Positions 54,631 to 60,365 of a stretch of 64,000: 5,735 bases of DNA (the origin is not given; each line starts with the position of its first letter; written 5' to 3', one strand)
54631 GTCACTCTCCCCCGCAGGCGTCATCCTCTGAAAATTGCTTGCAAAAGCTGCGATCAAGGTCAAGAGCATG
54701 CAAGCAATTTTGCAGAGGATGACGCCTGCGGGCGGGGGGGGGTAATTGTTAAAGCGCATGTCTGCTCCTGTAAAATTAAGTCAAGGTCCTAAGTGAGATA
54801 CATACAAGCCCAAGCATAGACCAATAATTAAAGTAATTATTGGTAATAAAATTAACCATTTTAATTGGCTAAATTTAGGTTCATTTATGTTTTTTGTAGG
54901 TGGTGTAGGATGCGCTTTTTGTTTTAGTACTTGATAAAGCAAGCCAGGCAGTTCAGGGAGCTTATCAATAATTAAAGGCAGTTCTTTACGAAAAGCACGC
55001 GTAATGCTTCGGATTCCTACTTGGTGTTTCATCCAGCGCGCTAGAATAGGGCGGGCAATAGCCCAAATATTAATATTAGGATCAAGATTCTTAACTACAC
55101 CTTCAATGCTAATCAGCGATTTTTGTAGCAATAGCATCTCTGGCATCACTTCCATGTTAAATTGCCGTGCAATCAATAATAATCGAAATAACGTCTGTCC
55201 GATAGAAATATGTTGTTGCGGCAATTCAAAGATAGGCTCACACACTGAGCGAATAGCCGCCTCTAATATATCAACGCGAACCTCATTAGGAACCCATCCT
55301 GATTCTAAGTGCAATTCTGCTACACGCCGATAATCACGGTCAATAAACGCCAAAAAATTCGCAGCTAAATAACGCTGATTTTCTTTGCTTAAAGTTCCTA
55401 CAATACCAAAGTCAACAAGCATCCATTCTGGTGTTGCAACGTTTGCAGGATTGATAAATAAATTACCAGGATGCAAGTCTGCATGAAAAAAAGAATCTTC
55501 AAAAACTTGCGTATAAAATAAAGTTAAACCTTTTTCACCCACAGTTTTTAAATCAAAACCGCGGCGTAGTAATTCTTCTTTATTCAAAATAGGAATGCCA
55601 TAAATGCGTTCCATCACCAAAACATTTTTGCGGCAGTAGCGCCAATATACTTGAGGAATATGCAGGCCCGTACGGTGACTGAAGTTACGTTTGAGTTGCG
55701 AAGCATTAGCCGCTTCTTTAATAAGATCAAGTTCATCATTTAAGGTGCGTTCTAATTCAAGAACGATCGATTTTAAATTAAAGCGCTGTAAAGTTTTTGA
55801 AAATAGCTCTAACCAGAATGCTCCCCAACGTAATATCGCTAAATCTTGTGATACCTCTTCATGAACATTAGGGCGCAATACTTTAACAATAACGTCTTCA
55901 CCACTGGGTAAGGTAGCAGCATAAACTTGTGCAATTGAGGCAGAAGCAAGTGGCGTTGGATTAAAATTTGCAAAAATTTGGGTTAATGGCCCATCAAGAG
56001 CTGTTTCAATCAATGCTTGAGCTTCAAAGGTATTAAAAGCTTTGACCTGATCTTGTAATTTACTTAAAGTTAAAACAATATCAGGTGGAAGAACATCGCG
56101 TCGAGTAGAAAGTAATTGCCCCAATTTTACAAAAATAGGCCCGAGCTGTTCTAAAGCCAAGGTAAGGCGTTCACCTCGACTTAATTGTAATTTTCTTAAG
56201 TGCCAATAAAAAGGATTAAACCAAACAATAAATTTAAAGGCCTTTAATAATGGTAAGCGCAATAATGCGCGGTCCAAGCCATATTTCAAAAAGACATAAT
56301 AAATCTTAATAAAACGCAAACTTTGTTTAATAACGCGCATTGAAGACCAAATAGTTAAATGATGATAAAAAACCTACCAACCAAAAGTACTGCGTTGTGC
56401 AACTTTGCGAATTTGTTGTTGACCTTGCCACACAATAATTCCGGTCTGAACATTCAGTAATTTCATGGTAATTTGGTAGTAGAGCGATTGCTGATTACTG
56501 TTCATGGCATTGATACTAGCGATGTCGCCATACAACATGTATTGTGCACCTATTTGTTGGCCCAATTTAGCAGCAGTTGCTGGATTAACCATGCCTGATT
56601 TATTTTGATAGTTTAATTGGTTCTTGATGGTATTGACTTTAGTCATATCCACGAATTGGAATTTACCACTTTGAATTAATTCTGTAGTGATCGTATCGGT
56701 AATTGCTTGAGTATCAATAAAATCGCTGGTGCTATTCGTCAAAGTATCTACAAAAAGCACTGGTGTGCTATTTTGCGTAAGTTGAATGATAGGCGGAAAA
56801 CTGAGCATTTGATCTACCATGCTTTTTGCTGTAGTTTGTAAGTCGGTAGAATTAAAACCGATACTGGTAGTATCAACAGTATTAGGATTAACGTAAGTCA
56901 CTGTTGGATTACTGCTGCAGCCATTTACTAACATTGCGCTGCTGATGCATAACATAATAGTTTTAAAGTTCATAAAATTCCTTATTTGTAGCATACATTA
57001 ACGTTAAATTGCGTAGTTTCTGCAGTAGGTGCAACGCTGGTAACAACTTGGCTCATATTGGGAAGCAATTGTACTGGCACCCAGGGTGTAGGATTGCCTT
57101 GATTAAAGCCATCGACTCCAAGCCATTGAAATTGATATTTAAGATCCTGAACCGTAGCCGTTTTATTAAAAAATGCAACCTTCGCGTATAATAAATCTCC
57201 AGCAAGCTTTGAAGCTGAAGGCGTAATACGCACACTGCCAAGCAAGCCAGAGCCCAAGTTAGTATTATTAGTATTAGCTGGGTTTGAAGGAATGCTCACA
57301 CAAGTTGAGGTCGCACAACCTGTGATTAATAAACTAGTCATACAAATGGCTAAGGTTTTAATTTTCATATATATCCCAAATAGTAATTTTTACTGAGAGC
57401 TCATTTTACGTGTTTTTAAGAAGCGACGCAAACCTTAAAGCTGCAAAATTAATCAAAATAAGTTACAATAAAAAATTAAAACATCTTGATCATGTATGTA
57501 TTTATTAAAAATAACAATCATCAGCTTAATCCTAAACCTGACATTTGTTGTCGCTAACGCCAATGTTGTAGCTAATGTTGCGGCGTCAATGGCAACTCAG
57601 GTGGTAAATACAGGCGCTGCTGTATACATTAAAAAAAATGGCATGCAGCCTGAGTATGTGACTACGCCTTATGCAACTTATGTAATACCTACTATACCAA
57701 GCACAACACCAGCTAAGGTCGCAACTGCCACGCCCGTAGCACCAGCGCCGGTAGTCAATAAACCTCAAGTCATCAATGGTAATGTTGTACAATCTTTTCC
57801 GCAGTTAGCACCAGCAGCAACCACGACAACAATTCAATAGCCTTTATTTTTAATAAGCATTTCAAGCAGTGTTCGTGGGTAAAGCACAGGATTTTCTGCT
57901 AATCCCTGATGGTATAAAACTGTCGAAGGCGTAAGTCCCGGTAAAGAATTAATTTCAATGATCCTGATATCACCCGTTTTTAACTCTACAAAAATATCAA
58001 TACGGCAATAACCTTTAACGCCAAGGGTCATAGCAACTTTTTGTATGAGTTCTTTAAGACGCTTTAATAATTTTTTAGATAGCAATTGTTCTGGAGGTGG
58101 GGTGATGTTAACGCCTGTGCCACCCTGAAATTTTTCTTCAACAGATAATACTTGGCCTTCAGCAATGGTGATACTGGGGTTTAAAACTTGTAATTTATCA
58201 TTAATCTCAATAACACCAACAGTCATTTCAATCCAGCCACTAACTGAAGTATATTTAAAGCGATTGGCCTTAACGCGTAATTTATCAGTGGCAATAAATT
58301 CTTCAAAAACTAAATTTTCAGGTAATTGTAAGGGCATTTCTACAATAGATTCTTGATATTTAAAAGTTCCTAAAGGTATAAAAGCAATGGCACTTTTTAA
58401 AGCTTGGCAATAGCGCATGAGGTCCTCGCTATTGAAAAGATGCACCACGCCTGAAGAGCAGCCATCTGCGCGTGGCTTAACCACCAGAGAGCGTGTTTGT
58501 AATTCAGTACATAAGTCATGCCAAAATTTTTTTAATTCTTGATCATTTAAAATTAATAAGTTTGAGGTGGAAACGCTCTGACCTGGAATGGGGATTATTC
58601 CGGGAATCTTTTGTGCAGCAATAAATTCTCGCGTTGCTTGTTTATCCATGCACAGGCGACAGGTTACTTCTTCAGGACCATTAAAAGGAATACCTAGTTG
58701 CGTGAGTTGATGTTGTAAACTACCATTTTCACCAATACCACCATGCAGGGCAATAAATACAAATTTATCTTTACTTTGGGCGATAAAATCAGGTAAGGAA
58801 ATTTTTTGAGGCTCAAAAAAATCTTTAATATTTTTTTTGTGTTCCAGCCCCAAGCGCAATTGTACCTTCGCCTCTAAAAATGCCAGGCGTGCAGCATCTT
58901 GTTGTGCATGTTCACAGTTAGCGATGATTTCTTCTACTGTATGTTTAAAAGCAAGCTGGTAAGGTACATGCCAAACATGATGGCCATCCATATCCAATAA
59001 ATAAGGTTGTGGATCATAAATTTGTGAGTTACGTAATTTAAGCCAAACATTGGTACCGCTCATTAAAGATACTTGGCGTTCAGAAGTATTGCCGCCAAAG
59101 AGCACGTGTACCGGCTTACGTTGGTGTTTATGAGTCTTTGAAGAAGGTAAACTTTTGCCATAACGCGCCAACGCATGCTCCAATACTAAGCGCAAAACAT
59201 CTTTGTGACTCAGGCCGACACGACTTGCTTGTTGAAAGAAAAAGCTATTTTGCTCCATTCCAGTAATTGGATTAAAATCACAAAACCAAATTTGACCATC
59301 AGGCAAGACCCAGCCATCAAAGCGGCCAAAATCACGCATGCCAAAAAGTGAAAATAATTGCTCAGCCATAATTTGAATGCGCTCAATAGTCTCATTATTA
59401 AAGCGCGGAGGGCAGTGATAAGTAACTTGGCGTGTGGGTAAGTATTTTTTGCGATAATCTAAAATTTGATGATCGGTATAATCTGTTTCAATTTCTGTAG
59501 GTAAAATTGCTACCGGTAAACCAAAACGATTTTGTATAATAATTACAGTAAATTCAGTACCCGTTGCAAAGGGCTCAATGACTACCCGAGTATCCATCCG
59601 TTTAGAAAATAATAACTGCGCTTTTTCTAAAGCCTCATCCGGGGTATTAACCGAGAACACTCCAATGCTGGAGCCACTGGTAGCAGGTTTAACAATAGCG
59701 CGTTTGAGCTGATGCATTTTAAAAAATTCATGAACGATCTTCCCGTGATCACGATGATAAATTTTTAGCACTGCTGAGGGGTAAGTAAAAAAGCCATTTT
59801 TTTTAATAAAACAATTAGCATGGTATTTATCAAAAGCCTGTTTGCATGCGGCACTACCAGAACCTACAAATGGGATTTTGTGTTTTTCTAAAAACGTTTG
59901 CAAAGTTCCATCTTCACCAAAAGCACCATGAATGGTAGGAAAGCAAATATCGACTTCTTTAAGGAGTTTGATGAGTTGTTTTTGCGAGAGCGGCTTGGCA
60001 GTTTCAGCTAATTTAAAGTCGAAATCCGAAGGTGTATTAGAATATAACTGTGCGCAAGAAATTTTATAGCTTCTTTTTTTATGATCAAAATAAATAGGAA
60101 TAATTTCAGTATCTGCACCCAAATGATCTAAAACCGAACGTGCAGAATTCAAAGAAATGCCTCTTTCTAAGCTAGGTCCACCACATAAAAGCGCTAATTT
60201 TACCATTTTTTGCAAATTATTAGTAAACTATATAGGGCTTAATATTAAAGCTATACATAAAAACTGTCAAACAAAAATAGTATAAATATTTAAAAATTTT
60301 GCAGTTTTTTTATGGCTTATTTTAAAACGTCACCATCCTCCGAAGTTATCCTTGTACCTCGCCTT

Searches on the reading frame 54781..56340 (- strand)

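Call 40: search_protein_families(library=ncbifam, proteins=[window:54781-56340:-], max_evalue=0.00001)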
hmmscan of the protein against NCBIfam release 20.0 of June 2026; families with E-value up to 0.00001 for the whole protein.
window:54781-56340:- (519 aa): 3 families
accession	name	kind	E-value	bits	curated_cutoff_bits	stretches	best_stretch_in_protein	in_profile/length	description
NF003404.0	PRK04750.1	equivalog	2.4e-185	617.1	667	1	6-486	3-483/529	ubiquinone biosynthesis regulatory protein kinase UbiB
TIGR01982.1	UbiB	equivalog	3.9e-156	520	487.55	1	8-445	2-434/436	2-polyprenylphenol 6-hydroxylase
NF050082.1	ATPase_MABP1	exception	3.3e-17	62.4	800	1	71-371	65-365/435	macrolide-binding ATPase MABP-1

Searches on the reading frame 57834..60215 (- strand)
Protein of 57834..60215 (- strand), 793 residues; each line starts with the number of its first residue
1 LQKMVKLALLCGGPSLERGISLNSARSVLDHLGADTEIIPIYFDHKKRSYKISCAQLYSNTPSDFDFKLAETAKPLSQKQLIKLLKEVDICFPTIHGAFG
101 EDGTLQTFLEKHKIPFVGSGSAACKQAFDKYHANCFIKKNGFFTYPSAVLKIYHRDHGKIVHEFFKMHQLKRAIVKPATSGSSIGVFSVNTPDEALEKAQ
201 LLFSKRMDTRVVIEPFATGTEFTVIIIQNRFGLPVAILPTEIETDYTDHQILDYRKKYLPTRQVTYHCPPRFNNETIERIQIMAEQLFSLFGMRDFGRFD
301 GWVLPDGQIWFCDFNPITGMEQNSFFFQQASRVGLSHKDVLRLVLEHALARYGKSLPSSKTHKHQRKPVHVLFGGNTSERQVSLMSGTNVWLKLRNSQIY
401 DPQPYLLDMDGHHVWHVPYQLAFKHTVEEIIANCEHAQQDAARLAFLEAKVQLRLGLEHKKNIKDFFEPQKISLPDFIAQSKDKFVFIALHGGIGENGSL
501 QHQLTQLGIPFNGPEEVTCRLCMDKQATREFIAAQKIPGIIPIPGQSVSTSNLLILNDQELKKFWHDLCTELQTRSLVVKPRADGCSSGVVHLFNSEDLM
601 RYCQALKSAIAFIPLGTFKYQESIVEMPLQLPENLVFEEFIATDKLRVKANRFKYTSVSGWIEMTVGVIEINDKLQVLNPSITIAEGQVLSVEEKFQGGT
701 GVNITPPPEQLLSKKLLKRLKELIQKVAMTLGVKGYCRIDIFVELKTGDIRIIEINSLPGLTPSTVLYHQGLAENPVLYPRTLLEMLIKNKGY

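Call 40: search_protein_families(library=ncbifam, proteins=[window:57834-60215:-], max_evalue=0.00001)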
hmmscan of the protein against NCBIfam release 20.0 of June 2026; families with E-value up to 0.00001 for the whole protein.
window:57834-60215:- (793 aa): 31 families (the best 25 are shown)
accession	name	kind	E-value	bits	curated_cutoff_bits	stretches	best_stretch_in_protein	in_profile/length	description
TIGR01205.1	D_ala_D_alaTIGR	subfamily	9.8e-98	327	245.65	3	6-348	1-317/318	D-alanine--D-alanine ligase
NF002528.0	PRK01966.1-4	subfamily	3e-88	296.1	262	3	2-352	2-362/366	D-alanine--D-alanine ligase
NF002378.0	PRK01372.1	subfamily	3.3e-85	285.5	243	3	79-350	48-303/305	D-alanine--D-alanine ligase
NF002527.0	PRK01966.1-3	equivalog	9.4e-79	265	310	3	4-349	2-329/332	D-alanine--D-alanine ligase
NF000091.3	D_ala_D_ser_VanG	exception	6e-63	212.8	495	2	6-348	2-343/344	D-alanine--D-serine ligase VanG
NF011170.0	PRK14572.1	equivalog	9.3e-62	209.1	489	3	4-350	1-347/351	D-alanyl-alanine synthetase A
NF011169.0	PRK14571.1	equivalog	1.3e-55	188.9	404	2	82-350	48-297/300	D-alanyl-alanine synthetase A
NF002525.0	PRK01966.1-1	equivalog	2.8e-54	184.5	457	2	5-352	4-354/364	D-alanine--D-alanine ligase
NF000207.3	D_ala_D_ser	equivalog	7.1e-54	183.2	520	3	6-347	2-338/342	D-alanine--D-serine ligase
NF011171.0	PRK14573.1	equivalog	2e-51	174.8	1015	2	3-357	450-795/809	bifunctional UDP-N-acetylmuramate--L-alanine ligase/D-alanine--D-alanine ligase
NF002529.0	PRK01966.1-5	equivalog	9.9e-50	169.4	472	2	6-346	5-334/348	D-alanine--D-alanine ligase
NF002526.0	PRK01966.1-2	equivalog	3e-45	154.7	449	2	5-353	4-352/362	D-alanine--D-alanine ligase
NF000206.1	D_ala_D_lac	equivalog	7.1e-44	150.2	550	1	4-349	3-341/342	D-alanine--(R)-lactate ligase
NF000093.1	D_ala_D_ser_VanN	exception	3e-42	144.9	700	2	4-342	1-334/343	D-alanine--D-serine ligase VanN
NF012214.1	D_ala_D_ser_VanC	exception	1.3e-41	142.9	650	2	4-345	1-342/350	D-alanine--D-serine ligase VanC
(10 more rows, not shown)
